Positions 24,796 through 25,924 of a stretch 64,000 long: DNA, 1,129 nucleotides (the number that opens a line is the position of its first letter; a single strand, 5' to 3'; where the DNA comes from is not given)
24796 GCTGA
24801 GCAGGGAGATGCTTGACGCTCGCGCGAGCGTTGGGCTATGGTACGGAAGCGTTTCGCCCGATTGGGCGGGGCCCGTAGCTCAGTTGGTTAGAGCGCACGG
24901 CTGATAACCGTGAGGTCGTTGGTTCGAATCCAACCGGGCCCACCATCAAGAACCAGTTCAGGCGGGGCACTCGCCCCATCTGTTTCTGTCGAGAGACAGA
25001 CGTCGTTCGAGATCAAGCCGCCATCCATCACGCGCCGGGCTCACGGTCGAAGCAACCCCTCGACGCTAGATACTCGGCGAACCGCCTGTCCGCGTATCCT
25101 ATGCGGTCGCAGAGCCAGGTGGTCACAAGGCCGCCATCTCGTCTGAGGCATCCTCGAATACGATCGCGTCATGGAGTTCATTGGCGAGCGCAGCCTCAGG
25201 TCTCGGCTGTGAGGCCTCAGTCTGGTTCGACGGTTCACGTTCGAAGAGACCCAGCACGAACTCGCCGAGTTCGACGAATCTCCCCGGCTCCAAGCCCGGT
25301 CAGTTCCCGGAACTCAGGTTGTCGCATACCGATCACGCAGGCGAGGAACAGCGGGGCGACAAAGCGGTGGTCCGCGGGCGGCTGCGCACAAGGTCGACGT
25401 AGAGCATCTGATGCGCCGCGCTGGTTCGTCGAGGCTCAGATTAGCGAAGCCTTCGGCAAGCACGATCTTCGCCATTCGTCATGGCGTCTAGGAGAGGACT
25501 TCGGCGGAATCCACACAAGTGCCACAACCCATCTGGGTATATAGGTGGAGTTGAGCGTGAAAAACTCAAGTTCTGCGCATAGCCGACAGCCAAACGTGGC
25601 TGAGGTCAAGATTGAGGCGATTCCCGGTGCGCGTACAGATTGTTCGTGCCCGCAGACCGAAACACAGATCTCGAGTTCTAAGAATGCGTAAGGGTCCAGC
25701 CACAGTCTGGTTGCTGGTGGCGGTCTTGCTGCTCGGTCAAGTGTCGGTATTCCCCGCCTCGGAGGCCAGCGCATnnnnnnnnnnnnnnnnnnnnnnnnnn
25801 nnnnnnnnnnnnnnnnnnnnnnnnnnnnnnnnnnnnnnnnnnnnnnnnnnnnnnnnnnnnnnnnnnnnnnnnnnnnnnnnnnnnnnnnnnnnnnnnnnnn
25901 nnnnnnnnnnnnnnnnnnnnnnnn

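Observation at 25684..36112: SipW-type peptidase plus three TasA/camelysin-like subunits wired to a giant anchor-less adhesin and a sortase/LLRTG anchor: candidate wall-anchored fibre system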

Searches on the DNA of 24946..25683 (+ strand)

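Call 105: search_dna_similar(query=window:24946-25683:+, collection=plasmids, mode=distant, max_rows=5)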
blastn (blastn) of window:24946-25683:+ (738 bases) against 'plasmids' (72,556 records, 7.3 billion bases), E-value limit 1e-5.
No match.

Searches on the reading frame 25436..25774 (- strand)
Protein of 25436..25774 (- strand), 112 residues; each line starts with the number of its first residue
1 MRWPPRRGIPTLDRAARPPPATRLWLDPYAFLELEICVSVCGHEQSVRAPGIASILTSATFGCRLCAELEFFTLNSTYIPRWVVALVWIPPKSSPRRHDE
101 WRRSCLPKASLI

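Call 104: search_protein_families(library=pfam, proteins=[window:25436-25774:-], max_evalue=10)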
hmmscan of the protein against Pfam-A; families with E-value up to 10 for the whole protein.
window:25436-25774:- (112 aa): 0 families
